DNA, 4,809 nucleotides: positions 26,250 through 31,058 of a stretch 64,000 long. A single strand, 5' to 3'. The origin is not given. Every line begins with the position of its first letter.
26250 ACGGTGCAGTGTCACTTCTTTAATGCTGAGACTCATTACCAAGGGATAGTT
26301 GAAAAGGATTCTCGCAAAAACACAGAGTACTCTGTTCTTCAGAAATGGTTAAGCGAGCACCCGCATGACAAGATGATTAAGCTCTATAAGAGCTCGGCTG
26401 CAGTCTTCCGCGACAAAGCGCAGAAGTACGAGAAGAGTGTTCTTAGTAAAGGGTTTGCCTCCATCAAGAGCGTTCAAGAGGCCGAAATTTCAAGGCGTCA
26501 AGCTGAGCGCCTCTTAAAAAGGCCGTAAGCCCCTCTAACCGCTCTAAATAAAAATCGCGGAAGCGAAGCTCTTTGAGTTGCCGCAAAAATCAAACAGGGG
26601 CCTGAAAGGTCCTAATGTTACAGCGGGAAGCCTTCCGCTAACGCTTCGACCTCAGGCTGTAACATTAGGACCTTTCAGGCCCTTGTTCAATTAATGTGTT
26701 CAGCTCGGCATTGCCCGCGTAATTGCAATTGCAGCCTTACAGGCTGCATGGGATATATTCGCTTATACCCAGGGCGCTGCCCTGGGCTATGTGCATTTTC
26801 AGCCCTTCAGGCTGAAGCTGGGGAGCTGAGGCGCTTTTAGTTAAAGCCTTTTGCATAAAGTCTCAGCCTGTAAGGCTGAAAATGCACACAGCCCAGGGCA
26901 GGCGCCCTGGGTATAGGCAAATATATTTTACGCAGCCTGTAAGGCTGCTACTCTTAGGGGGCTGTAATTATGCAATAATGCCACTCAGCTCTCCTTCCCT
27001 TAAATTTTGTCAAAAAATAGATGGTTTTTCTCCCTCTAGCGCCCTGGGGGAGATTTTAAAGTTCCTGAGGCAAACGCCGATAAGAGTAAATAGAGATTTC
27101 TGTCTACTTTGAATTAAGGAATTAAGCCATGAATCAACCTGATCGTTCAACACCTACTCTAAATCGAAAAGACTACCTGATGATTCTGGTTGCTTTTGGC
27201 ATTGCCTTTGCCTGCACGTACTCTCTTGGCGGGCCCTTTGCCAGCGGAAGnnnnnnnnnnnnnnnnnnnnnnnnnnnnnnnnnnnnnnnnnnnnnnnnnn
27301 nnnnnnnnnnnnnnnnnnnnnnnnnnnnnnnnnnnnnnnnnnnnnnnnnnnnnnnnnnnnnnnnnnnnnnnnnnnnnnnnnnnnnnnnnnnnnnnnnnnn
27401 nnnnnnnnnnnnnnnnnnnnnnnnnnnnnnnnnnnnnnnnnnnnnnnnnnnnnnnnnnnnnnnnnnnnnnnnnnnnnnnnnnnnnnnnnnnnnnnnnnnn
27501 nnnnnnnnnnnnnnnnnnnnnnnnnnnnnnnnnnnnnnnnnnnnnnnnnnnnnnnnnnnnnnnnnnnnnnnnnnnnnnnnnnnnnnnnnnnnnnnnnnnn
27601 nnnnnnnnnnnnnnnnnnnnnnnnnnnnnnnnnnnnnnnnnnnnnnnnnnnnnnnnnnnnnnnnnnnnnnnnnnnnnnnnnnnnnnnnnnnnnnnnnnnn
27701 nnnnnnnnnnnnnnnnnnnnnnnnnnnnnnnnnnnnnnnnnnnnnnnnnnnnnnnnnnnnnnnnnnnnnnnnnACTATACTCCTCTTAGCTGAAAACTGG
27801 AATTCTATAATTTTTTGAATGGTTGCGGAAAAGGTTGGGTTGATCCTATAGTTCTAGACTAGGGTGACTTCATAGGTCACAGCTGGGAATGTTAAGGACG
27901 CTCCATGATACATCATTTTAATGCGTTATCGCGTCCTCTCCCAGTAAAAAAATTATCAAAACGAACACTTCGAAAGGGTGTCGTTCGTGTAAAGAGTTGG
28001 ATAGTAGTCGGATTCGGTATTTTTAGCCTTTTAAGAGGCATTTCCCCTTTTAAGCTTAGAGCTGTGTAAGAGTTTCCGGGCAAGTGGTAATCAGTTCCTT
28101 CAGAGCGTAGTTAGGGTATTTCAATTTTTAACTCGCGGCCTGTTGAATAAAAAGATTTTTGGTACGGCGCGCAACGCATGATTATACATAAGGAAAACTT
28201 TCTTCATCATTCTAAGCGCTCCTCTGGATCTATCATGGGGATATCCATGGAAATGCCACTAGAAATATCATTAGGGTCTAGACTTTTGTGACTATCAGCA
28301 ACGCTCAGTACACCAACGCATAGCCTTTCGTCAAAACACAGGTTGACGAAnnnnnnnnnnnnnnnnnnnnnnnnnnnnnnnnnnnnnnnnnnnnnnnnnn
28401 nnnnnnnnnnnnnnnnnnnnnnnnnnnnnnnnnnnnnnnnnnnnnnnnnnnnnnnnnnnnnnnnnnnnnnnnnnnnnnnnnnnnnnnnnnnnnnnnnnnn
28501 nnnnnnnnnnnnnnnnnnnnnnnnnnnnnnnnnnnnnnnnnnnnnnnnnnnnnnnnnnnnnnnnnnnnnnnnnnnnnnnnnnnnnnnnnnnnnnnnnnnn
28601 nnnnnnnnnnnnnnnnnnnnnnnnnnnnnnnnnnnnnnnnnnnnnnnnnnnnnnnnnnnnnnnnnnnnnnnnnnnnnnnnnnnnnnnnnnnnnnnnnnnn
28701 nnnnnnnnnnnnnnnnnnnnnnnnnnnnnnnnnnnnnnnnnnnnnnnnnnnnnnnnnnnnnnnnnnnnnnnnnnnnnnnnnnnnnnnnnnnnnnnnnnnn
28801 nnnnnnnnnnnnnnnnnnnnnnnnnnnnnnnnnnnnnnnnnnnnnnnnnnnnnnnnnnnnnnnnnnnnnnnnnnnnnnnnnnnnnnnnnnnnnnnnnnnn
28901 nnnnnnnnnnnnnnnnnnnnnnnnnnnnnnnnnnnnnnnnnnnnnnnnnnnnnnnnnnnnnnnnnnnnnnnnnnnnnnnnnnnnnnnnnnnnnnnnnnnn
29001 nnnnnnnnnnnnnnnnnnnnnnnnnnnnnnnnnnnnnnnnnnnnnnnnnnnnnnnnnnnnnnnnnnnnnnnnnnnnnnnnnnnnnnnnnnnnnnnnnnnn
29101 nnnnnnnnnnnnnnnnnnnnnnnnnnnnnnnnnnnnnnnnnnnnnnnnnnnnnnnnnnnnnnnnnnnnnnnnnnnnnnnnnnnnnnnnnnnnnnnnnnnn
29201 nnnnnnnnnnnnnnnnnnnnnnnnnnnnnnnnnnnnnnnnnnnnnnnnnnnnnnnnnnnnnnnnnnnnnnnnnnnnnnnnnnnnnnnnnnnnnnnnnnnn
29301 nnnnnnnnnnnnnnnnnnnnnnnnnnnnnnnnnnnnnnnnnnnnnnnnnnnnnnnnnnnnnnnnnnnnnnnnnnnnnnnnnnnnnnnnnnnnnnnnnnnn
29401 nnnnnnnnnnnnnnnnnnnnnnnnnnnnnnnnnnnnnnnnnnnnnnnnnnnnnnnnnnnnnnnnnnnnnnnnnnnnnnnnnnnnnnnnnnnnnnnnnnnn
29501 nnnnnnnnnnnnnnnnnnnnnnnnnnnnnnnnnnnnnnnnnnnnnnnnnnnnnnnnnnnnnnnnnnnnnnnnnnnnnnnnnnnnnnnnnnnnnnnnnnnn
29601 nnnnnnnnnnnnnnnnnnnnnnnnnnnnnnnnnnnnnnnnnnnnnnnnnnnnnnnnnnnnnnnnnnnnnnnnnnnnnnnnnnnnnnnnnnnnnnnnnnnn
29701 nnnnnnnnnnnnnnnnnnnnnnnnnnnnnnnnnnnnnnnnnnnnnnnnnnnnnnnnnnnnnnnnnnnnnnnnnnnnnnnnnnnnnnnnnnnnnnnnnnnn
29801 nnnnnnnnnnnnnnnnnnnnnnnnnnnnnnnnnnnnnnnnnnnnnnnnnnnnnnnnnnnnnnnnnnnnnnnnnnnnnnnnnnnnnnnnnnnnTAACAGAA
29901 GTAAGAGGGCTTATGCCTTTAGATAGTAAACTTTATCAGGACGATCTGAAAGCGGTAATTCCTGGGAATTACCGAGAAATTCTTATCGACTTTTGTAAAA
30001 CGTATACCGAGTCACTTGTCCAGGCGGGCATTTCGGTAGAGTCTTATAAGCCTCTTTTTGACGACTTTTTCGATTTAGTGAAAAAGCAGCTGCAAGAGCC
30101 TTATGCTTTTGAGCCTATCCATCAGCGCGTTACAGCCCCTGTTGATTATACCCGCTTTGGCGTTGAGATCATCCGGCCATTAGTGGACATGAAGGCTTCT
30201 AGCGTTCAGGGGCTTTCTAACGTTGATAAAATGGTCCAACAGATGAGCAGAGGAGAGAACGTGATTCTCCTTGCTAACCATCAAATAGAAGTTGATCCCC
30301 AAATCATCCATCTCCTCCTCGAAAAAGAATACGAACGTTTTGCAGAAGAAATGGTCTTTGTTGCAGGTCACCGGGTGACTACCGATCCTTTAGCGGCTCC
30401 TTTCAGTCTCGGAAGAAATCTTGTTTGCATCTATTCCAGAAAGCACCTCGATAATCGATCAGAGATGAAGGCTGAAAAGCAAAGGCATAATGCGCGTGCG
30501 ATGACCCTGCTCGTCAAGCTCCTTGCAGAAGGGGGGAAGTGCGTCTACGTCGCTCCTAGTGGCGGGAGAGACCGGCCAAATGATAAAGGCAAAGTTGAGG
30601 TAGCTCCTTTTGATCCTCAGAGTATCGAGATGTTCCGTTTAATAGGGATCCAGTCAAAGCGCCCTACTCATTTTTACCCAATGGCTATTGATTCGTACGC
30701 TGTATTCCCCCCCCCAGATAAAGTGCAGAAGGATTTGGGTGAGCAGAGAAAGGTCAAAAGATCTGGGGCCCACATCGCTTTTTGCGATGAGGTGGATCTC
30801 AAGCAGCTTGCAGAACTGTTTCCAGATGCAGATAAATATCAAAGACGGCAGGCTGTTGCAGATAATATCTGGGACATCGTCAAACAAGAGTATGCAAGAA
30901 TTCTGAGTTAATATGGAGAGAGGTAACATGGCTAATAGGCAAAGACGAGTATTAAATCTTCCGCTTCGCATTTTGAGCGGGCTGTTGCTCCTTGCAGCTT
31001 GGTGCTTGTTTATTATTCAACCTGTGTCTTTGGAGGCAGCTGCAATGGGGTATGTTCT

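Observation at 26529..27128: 600-bp gap built as a mosaic of repeat modules (A fragment + B1 + shared linker + C1)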

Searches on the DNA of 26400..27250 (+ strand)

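Call 39: search_dna_similar(query=window:26540-27000:+, collection=plasmids, mode=distant, max_evalue=0.01)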
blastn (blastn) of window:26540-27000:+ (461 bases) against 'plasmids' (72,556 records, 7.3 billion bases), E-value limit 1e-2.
Records with a match: 1; places in all: 1; records where one place covers at least 80% of the query: 0.
Best place of each record, by identity: 80-90% 1.
By first word of the organism name: Segatella 1.
By predicted mobility (MOB-suite, as given by PLSDB): non-mobilizable 1.
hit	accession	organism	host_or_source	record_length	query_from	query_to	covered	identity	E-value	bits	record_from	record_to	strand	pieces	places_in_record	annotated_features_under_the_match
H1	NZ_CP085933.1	Segatella copri DSM 18205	-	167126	224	271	10%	83.3%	1e-2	49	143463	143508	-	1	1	none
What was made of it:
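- Tried and rejected: Distant blastn gave only one chance hit (call 39).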

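Call 61: search_rna_families(source=window, start=26400, end=27250, threshold=evalue, max_evalue=1)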
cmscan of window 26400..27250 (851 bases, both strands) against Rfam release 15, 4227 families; matches with E-value up to 1: 6.
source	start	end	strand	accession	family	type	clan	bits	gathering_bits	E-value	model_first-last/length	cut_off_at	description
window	26774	26903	-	RF03888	mir-3160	Gene; miRNA;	-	44.5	80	4.8e-06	1-83/83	no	mir-3160 microRNA precursor family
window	26774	26903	+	RF03888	mir-3160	Gene; miRNA;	-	40.9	80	3.2e-05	1-83/83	no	mir-3160 microRNA precursor family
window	26605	26675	-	RF00797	mir-355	Gene; miRNA;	-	31.8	70.3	0.00034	1-75/75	no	mir-355 microRNA precursor family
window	26599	26690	-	RF02386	sau-19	Gene; sRNA;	-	24.7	80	0.055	1-75/75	no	Staphylococcus sRNA sau-19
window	26768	26814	+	RF01687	Acido-Lenti-1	Gene; sRNA;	-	21.5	37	0.019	1-46/46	no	Acido-Lenti-1 RNA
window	26786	26890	-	RF03550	mir-31_2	Gene; miRNA;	-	20.5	97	0.32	1-83/83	no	mir-31_2 microRNA precursor family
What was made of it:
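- On Curated RNA families (Rfam 15): In the gap only sub-threshold generic hairpin hits (call 61).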

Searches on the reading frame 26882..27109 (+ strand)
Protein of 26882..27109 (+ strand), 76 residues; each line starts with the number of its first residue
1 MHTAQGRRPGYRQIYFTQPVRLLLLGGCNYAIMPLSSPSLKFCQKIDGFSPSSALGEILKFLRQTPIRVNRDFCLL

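Call 12: search_protein_families(library=pfam, proteins=[window:26882-27109:+], max_evalue=0.01)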
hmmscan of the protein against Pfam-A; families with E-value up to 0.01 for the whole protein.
window:26882-27109:+ (76 aa): 0 families
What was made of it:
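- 26882..27112 (+): 76-aa ORF, probably spurious. It starts inside the right arm of C1 and runs into unique DNA. No Pfam match (call 12).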

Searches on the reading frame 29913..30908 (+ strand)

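Call 12: search_protein_families(library=pfam, proteins=[window:29913-30908:+], max_evalue=0.01)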
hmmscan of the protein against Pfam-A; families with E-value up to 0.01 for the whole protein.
window:29913-30908:+ (332 aa): 1 family
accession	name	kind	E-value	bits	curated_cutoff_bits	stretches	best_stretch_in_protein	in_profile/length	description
PF01553.26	Acyltransferase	-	6.6e-15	55.5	23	1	110-259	9-131/132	Acyltransferase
